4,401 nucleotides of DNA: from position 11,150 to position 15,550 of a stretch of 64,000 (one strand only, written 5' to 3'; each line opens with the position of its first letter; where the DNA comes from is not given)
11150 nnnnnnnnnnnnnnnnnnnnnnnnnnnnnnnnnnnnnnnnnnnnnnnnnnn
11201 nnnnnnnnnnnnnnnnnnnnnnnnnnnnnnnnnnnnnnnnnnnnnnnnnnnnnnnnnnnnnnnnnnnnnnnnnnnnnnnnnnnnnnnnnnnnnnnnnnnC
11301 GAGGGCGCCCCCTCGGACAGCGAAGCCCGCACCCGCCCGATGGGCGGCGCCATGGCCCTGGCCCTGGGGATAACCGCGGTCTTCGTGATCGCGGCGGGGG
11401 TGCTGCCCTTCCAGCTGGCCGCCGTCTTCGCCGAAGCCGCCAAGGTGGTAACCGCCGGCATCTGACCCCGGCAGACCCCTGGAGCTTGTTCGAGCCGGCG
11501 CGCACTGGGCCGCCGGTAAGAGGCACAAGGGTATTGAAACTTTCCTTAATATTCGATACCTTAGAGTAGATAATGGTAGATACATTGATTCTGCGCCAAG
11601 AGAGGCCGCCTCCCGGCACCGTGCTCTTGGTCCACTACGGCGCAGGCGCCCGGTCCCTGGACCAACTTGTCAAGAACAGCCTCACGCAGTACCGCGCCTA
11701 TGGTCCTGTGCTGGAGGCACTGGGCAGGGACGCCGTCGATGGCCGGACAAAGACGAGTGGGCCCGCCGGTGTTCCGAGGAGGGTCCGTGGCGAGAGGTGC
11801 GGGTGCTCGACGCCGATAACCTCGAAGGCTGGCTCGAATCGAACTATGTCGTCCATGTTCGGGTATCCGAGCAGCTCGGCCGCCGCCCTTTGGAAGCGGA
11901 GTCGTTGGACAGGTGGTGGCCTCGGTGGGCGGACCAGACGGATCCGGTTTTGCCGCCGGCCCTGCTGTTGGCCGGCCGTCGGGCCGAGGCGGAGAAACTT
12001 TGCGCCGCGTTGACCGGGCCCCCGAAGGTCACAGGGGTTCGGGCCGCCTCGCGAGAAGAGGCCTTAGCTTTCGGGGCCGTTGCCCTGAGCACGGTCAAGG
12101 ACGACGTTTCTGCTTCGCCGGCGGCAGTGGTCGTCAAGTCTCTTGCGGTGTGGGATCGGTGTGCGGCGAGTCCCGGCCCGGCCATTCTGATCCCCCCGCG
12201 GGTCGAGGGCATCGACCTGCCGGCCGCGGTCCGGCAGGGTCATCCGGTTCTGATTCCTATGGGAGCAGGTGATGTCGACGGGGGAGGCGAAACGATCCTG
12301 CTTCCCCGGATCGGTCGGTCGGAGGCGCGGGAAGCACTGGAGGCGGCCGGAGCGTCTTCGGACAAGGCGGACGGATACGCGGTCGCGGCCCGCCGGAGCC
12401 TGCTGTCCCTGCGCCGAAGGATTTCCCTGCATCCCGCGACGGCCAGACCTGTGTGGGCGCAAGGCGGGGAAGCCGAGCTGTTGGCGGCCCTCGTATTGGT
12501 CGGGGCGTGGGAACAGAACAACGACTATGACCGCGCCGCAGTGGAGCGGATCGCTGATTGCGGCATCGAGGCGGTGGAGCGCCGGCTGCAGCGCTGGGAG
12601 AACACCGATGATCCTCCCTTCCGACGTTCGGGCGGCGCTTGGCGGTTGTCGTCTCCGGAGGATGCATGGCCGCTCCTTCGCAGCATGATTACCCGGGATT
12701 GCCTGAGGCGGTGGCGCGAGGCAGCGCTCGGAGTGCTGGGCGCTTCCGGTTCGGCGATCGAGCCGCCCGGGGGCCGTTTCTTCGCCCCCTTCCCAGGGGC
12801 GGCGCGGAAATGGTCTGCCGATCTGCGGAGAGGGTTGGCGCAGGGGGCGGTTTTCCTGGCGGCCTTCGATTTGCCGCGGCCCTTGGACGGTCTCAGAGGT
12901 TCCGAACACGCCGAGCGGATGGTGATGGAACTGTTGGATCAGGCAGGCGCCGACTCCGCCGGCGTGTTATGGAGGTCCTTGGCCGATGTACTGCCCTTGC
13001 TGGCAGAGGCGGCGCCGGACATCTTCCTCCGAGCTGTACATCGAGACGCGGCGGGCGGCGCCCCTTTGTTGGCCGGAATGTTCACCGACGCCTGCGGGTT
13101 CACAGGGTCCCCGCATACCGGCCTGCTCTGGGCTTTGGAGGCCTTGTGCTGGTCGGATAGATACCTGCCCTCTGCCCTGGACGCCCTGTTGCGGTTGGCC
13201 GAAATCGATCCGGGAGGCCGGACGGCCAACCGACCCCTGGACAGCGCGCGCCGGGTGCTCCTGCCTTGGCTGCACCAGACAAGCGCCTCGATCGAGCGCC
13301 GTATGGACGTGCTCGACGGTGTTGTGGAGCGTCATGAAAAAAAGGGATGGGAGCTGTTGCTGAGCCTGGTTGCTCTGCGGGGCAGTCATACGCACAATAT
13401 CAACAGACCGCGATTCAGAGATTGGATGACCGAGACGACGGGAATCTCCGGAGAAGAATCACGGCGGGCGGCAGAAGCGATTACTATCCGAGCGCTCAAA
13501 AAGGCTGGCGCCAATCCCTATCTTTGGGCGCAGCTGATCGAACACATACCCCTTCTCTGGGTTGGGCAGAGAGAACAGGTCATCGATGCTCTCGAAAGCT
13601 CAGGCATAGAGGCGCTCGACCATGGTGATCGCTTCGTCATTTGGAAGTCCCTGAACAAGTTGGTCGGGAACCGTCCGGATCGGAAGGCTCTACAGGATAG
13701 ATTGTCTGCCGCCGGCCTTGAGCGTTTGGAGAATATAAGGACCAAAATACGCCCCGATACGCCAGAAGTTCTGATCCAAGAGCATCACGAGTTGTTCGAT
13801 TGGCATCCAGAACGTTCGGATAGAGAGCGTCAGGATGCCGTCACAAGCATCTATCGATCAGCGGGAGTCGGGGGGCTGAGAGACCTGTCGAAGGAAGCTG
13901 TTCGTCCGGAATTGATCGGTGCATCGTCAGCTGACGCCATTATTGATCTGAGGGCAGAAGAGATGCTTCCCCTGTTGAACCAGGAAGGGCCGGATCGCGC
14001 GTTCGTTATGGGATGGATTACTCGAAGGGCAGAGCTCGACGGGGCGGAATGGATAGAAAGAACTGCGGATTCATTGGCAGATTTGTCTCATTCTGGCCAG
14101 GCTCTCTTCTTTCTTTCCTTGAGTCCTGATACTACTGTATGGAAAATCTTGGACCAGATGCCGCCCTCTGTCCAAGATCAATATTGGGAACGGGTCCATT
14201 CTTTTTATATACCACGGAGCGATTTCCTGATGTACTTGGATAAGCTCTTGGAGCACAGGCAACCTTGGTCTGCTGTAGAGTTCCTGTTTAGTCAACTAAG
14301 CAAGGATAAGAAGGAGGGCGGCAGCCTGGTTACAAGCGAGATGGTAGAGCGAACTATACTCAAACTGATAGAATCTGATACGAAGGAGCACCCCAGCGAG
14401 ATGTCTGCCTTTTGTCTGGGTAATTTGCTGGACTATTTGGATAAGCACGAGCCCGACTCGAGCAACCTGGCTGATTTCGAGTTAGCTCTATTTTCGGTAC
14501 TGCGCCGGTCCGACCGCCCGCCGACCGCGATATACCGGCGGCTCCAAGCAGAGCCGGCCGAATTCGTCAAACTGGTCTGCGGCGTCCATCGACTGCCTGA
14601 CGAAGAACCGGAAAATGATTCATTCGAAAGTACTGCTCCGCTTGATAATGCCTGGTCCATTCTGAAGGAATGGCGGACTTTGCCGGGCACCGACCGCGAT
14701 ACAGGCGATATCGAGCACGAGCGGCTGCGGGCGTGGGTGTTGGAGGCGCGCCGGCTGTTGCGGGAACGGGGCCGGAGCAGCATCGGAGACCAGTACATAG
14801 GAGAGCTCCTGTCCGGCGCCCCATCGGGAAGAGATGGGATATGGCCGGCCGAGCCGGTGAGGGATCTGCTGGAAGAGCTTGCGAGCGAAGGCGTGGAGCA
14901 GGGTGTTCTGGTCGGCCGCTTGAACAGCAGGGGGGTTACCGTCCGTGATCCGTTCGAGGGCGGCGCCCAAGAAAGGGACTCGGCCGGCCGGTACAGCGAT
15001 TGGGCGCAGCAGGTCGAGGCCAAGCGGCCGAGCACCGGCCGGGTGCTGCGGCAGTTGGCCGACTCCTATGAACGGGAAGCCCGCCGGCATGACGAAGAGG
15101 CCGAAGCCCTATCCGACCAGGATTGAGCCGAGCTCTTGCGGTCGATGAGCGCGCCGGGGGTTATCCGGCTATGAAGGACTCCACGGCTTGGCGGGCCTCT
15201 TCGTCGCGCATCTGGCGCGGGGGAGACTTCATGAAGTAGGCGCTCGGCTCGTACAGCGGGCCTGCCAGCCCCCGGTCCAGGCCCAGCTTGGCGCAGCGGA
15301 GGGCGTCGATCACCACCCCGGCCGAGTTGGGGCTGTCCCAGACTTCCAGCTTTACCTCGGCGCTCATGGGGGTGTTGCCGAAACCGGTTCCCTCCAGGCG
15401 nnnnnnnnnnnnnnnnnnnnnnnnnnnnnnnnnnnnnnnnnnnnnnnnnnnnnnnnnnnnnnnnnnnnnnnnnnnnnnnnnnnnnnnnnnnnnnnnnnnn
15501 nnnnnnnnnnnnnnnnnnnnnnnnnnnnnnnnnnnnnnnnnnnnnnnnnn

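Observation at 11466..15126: Orphan 1109-aa protein in a partly low-GC insert between nuoN and ino1, with an AT-rich promoter island and a possible frameshifted N-terminus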

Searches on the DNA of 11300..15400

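Call 47: search_rna_families(source=window, start=11300, end=15400, threshold=evalue, max_evalue=1)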
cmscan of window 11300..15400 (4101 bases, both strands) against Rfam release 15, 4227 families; matches with E-value up to 1: 0.
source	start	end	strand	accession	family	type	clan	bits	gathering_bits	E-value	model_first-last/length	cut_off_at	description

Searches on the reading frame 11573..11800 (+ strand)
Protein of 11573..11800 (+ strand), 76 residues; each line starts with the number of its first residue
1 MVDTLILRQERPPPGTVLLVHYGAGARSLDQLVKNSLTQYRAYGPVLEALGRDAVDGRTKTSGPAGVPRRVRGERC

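Call 7: search_protein_families(library=pfam, proteins=[window:11573-11800:+], max_evalue=1)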
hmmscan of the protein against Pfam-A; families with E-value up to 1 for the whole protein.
window:11573-11800:+ (76 aa): 0 families

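Call 8: search_protein_families(library=padloc, proteins=[window:11573-11800:+], max_evalue=1)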
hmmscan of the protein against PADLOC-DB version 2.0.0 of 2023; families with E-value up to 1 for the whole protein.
window:11573-11800:+ (76 aa): 0 families

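Call 9: search_protein_families(library=ncbifam, proteins=[window:11573-11800:+], max_evalue=1)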
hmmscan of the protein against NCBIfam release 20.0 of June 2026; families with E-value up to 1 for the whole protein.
window:11573-11800:+ (76 aa): 0 families
